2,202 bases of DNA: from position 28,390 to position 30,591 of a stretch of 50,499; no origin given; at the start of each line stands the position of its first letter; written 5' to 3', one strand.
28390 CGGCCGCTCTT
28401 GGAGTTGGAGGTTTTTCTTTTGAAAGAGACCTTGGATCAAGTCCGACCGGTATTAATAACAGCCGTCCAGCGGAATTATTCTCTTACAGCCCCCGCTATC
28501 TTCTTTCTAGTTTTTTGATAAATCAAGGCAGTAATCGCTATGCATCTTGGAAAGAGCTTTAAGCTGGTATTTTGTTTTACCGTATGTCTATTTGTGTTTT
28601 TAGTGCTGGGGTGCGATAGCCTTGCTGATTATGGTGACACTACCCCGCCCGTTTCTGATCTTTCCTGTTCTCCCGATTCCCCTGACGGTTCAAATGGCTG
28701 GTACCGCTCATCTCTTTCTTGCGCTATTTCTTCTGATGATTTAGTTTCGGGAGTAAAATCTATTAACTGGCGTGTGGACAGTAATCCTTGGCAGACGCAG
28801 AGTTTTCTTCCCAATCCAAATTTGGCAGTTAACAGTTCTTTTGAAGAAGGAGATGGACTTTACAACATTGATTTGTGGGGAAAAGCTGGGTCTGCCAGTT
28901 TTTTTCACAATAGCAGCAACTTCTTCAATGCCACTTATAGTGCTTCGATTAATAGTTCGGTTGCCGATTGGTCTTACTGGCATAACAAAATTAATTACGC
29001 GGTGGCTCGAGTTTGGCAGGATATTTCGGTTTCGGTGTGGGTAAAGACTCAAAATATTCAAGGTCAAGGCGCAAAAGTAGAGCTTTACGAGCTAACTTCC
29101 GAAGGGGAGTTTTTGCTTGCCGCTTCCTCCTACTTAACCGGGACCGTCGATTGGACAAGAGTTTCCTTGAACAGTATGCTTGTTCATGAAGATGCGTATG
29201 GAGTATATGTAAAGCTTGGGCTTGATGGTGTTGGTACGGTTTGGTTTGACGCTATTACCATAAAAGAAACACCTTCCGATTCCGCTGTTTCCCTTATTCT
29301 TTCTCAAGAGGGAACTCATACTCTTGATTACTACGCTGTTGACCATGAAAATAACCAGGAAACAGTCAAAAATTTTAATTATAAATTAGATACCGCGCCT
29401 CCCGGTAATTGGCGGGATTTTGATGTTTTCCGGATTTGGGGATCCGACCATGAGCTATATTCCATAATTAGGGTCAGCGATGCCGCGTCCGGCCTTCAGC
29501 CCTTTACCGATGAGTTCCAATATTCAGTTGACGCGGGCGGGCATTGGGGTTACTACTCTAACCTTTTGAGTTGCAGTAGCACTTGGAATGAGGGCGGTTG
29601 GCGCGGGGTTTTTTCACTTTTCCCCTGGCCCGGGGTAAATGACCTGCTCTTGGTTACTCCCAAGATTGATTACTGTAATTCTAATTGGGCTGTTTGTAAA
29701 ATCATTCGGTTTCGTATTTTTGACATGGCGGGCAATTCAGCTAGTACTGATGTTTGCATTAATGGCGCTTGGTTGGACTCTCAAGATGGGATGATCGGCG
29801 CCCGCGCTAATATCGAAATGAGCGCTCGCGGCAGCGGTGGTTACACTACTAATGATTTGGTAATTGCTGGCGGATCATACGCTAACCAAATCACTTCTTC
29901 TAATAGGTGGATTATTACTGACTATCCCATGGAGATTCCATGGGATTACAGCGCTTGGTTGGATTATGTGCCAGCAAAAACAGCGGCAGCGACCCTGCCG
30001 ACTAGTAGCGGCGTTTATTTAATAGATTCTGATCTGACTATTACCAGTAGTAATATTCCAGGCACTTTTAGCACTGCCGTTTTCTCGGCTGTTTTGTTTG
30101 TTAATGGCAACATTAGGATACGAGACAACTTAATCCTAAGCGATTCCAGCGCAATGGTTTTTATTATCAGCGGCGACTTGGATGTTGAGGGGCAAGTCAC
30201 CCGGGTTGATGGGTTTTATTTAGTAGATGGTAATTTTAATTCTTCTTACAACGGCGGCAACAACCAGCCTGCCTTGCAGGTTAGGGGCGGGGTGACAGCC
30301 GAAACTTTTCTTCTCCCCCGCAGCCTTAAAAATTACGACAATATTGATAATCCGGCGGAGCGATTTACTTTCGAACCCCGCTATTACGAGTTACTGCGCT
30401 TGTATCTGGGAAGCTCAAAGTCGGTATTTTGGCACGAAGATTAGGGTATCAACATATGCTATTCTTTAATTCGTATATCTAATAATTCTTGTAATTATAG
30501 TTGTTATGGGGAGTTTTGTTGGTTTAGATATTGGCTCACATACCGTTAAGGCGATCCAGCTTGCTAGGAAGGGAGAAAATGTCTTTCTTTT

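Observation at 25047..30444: Two tandem giant secreted proteins in the pilus operon share a private C-terminal module (candidate novel pilus tip/adhesin pair)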

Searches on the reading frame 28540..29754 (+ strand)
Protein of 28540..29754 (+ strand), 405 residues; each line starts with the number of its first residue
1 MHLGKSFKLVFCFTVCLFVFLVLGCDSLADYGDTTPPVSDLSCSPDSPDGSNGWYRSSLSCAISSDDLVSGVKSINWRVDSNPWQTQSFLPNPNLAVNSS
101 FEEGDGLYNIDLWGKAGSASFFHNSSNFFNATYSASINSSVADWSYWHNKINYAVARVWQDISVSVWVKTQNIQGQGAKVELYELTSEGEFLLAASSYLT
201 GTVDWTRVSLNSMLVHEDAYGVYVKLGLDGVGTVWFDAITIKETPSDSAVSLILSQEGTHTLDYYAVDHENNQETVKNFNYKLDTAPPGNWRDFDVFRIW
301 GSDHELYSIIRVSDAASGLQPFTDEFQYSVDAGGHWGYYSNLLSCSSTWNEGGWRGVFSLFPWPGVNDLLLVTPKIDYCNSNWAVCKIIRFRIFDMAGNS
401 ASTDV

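Call 59: search_solved_structures(query=window:28540-29754:+, max_evalue=1)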
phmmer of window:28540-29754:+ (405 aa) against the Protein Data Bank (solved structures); distinct sequences matched with E-value up to 1: 0.

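Call 73: find_homologous_proteins(query=window:28540-29754:+, max_evalue=0.001)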
Query window:28540-29754:+ (405 aa): 35 proteins with E <= 0.001 among 2657 candidates.
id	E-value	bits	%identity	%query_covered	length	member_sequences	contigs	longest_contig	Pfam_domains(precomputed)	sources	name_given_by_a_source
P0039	7.3e-277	936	100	100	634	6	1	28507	-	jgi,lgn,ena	-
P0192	1.5e-170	586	62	100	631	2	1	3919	-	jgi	-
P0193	1.4e-167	576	63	100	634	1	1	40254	-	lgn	-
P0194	4.1e-99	351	44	97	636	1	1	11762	PF02018.24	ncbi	-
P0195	6.4e-97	344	45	97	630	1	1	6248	-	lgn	-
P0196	1.9e-92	329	41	98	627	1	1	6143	-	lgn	-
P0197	1.4e-90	323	42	96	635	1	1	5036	-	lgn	-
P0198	1.9e-89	319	43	92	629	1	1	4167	-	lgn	-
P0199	2.7e-89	318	42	92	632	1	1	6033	-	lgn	-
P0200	3.1e-89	318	43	98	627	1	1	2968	-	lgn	-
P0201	5.6e-89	317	42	99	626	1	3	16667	-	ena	-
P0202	1.1e-88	316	44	91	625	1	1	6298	-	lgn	-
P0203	6.6e-87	311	41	99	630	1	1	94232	-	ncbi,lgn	-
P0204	9.6e-86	307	44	88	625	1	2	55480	-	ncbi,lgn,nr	ncbi:MAG: hypothetical protein M1352_00245 [Patescibacteria group bacterium]|nr:hypothetical protein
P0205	5.6e-84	301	42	98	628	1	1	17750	-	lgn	-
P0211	5.2e-71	258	36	99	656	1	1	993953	-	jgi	jgi:hypothetical protein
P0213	3.1e-70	256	37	97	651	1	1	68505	-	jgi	jgi:hypothetical protein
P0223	2.3e-33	134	42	41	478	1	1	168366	-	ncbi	-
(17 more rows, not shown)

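Call 74: find_encoding_contigs(protein=P0211, flank=10000, max_places=1)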
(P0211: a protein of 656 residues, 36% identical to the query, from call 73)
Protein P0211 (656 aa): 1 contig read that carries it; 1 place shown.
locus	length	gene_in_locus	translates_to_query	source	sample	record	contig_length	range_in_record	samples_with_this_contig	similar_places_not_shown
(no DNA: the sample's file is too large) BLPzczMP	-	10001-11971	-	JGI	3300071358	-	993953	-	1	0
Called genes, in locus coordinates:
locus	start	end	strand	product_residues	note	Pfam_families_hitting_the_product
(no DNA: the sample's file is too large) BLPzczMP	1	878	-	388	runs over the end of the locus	PF00089:Trypsin, PF13365:Trypsin_2, PF00595:PDZ, PF13180:PDZ_2, PF17820:PDZ_6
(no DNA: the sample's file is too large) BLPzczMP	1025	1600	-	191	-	-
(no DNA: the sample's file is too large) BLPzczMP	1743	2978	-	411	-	PF22694:CtpB_N-like, PF00595:PDZ, PF13180:PDZ_2, PF17820:PDZ_6, PF03572:Peptidase_S41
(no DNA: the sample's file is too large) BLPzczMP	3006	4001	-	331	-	-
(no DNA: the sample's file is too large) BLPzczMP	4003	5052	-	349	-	-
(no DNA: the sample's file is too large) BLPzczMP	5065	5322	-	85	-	PF01084:Ribosomal_S18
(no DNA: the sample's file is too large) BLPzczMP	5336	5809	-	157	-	PF00436:SSB, PF22657:SSB_1 (weak)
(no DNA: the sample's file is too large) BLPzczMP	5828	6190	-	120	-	PF01250:Ribosomal_S6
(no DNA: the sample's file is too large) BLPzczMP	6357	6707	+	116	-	-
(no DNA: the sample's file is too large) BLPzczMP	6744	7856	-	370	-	PF01926:MMR_HSR1, PF02421:FeoB_N (weak), PF06071:YchF-GTPase_C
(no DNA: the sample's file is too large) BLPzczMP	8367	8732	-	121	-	-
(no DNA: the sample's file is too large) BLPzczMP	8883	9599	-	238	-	-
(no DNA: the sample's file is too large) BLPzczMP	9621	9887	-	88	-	-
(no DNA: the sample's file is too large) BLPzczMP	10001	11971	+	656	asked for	-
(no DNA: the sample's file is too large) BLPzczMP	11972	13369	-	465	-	PF01406:tRNA-synt_1e, PF09334:tRNA-synt_1g (faint)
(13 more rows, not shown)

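Call 75: find_encoding_contigs(protein=P0203, flank=10000, max_places=1)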
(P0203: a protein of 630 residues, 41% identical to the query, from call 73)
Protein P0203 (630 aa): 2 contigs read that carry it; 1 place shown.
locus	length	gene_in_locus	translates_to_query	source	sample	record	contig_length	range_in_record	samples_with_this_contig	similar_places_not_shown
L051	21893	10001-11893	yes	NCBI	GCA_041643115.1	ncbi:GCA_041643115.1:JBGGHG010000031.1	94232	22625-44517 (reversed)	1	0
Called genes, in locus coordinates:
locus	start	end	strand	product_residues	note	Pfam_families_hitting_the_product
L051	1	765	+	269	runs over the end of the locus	-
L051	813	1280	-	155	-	-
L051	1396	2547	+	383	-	PF13439:Glyco_transf_4, PF20706:GT4-conflict (weak), PF00534:Glycos_transf_1, PF13692:Glyco_trans_1_4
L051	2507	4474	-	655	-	PF10060:DUF2298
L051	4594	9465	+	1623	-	PF12245:Big_3_2 (faint), PF09136:Glucodextran_B (faint), PF19077:Big_13 (weak)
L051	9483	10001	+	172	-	-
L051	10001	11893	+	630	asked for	-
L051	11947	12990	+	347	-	PF11104:PilM_2, PF25216:Volactin (weak), PF06723:MreB_Mbl (faint), PF14450:FtsA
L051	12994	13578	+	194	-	-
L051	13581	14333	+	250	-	PF04350:PilO, PF10741:T2SSM_b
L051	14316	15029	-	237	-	PF01746:tRNA_m1G_MT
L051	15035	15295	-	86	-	PF13083:KH_KhpA-B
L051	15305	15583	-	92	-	PF00886:Ribosomal_S16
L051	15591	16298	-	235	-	PF22935:RM44_endonuclase (weak), PF14622:Ribonucleas_3_3, PF00636:Ribonuclease_3, PF00035:dsrm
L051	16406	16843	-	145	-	PF01029:NusB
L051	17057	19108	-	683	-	PF17191:RecG_wedge, PF01336:tRNA_anti-codon (weak), PF00176:SNF2-rel_dom (weak), PF00270:DEAD, PF04851:ResIII, PF13604:AAA_30 (weak), PF22527:DEXQc_Suv3 (weak), PF00271:Helicase_C, +1 more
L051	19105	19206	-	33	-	-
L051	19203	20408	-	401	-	PF00579:tRNA-synt_1b, PF22421:SYY_C-terminal, PF01479:S4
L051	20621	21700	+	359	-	-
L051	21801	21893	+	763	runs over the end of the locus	PF00912:Transgly, PF00905:Transpeptidase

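Call 76: find_encoding_contigs(protein=P0213, flank=10000, max_places=1)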
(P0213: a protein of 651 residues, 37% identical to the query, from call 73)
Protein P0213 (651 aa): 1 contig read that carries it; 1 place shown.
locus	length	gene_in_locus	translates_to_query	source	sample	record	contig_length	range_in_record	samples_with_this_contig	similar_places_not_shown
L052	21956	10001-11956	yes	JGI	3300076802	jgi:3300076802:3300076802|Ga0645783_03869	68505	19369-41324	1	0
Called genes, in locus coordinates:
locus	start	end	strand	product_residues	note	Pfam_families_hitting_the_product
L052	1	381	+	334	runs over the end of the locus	PF00892:EamA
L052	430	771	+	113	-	PF01197:Ribosomal_L31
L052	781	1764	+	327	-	PF03462:PCRF, PF00472:RF-1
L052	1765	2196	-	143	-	PF00595:PDZ (weak), PF13180:PDZ_2, PF17820:PDZ_6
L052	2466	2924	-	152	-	PF13365:Trypsin_2 (weak)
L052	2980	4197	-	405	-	PF22694:CtpB_N-like, PF00595:PDZ, PF13180:PDZ_2 (weak), PF17820:PDZ_6, PF03572:Peptidase_S41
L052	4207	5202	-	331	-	-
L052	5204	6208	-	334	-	-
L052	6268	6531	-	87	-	PF01084:Ribosomal_S18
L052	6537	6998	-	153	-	PF00436:SSB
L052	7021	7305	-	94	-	PF01250:Ribosomal_S6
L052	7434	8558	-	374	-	PF01926:MMR_HSR1, PF02421:FeoB_N (weak), PF06071:YchF-GTPase_C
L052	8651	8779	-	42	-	-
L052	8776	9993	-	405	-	-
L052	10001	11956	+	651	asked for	-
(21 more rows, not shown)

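Call 77: find_encoding_contigs(protein=P0223, flank=10000, max_places=1)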
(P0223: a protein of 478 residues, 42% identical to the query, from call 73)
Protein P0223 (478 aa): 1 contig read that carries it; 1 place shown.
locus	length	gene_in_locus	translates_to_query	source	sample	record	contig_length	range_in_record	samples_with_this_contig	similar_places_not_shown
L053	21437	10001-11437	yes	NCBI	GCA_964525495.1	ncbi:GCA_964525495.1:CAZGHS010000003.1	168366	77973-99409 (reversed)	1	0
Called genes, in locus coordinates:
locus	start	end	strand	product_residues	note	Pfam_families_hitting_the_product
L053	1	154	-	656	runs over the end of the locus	PF02518:HATPase_c, PF00204:DNA_gyraseB, PF01751:Toprim, PF00986:DNA_gyraseB_C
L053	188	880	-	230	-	PF13177:DNA_pol3_delta2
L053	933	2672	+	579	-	PF05157:MshEN, PF00437:T2SSE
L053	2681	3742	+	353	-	PF00437:T2SSE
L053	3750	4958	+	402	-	PF28597:T2SSF_N, PF00482:T2SSF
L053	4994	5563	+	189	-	PF07963:N_methyl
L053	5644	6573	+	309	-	PF06750:A24_N_bact, PF01478:Peptidase_A24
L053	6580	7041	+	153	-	PF07963:N_methyl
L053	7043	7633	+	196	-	PF07963:N_methyl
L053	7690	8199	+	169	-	-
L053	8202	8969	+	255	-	PF07963:N_methyl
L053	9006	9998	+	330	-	-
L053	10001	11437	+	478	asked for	-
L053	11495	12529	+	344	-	PF11104:PilM_2, PF25216:Volactin (faint), PF06723:MreB_Mbl (faint), PF14450:FtsA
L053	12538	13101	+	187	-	-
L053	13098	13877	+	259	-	PF04350:PilO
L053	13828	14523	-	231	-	PF01746:tRNA_m1G_MT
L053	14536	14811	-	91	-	PF13083:KH_KhpA-B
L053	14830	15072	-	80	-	PF00886:Ribosomal_S16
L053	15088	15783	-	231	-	PF22935:RM44_endonuclase (weak), PF14622:Ribonucleas_3_3, PF00636:Ribonuclease_3, PF00035:dsrm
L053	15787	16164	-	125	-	PF01029:NusB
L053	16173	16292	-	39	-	-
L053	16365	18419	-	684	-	PF17191:RecG_wedge, PF00270:DEAD, PF04851:ResIII, PF00271:Helicase_C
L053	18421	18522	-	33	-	-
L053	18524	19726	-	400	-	PF00579:tRNA-synt_1b, PF22421:SYY_C-terminal (weak)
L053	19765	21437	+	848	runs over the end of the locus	PF00912:Transgly, PF00905:Transpeptidase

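Call 89: search_protein_families(library=pfam, proteins=[L053:10001-11434:+], max_evalue=0.01)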
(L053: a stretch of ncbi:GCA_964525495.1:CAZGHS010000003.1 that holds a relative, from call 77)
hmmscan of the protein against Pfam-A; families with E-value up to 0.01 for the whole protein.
L053:10001-11434:+ (478 aa): 0 families

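Call 98: search_protein_families(library=pfam, proteins=[L053:9006-9995:+, L051:13-762:+], max_evalue=0.1)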
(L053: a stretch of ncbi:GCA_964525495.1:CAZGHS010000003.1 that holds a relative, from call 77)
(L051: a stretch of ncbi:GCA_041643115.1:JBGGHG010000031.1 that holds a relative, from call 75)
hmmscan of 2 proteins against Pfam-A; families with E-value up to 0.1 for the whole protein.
L053:9006-9995:+ (330 aa): 1 family
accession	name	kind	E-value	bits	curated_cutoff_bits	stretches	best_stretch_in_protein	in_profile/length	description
PF14341.11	PilX_N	-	0.0012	19.2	25.5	1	13-62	2-51/51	PilX N-terminal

L051:13-762:+ (250 aa): 0 families

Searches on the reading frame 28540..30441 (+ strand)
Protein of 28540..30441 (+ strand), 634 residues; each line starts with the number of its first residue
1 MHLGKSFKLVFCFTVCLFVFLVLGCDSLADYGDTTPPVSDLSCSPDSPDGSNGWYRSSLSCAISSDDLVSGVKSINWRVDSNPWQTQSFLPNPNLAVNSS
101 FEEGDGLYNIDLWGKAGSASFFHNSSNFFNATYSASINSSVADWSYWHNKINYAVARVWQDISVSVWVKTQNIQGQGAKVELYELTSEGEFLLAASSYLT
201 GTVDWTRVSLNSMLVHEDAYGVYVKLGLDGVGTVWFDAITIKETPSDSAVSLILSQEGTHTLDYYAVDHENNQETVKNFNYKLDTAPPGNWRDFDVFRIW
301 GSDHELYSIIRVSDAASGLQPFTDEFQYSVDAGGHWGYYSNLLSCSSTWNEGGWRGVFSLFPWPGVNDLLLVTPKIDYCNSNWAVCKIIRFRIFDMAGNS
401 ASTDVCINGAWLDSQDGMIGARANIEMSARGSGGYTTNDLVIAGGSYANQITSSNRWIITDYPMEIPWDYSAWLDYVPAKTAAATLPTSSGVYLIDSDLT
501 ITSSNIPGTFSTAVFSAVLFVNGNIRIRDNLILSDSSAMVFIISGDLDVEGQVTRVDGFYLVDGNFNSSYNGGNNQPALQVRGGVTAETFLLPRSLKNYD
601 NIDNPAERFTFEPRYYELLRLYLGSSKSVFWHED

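Call 4: search_protein_families(library=pfam, proteins=[window:28540-30441:+], max_evalue=1)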
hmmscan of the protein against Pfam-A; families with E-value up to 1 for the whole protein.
window:28540-30441:+ (634 aa): 2 families
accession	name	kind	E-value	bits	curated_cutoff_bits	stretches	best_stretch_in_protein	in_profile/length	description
PF23981.1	DUF7305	-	0.0055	17.1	27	1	483-553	41-109/185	Domain of unknown function (DUF7305)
PF12994.12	DUF3878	-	0.3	10.8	27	1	210-241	63-95/300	Domain of unknown function, E. rectale Gene description (DUF3878)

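Call 6: search_protein_families(library=ncbifam, proteins=[window:28540-30441:+], max_evalue=10)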
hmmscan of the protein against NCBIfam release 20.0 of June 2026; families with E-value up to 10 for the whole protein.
window:28540-30441:+ (634 aa): 2 families
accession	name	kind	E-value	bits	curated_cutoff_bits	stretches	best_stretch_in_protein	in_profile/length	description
NF047446.1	barrel_OmpL47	domain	2.4e-10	40.7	40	2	252-280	37-65/68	OmpL47-type beta-barrel domain-containing protein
NF047441.1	Lepto_OmpL47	equivalog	0.0077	15.9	250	1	251-288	106-143/336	multi-beta-barrel domain surface protein OmpL47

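Call 41: find_encoding_contigs(protein=window:28540-30441:+, flank=3000, max_places=6)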
Protein window:28540-30441:+ (634 aa): 11 contigs read that carry it; 5 places shown.
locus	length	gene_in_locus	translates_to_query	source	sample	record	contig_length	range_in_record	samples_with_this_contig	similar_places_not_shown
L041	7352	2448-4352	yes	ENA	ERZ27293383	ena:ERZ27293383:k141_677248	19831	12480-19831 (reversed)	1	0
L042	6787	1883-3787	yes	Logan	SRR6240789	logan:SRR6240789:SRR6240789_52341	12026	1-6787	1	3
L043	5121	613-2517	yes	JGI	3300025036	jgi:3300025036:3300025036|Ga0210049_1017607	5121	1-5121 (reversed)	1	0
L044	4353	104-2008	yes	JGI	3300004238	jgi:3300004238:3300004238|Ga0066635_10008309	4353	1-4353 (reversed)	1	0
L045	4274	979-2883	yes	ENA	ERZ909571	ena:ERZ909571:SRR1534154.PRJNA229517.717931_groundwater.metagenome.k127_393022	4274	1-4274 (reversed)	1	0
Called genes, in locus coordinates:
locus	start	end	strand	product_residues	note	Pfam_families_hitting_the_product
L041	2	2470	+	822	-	?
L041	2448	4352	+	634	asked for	-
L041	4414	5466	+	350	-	PF11104:PilM_2, PF06723:MreB_Mbl (faint), PF14450:FtsA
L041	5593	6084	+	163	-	PF05137:PilN (weak)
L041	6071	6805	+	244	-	-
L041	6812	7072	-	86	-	PF13083:KH_KhpA-B, PF07650:KH_2 (faint)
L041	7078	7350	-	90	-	PF00886:Ribosomal_S16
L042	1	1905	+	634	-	?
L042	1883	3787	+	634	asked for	-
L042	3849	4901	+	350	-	PF11104:PilM_2, PF06723:MreB_Mbl (faint), PF14450:FtsA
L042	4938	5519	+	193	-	PF05137:PilN (weak)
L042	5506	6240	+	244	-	-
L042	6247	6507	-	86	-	PF13083:KH_KhpA-B, PF07650:KH_2 (weak)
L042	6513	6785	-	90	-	PF00886:Ribosomal_S16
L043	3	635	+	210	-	?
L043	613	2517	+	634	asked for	-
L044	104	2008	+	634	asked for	-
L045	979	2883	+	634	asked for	-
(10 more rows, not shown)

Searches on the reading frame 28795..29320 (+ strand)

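Call 72: search_protein_families(library=pfam, proteins=[window:28795-29320:+], max_evalue=10)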
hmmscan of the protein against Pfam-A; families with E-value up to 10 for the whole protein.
window:28795-29320:+ (175 aa): 2 families
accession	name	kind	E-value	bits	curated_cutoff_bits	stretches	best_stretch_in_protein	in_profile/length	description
PF12994.12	DUF3878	-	0.039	13.7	27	1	115-156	52-95/300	Domain of unknown function, E. rectale Gene description (DUF3878)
PF24263.1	DUF7464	-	0.13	12.3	27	1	136-152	23-39/61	Domain of unknown function (DUF7464)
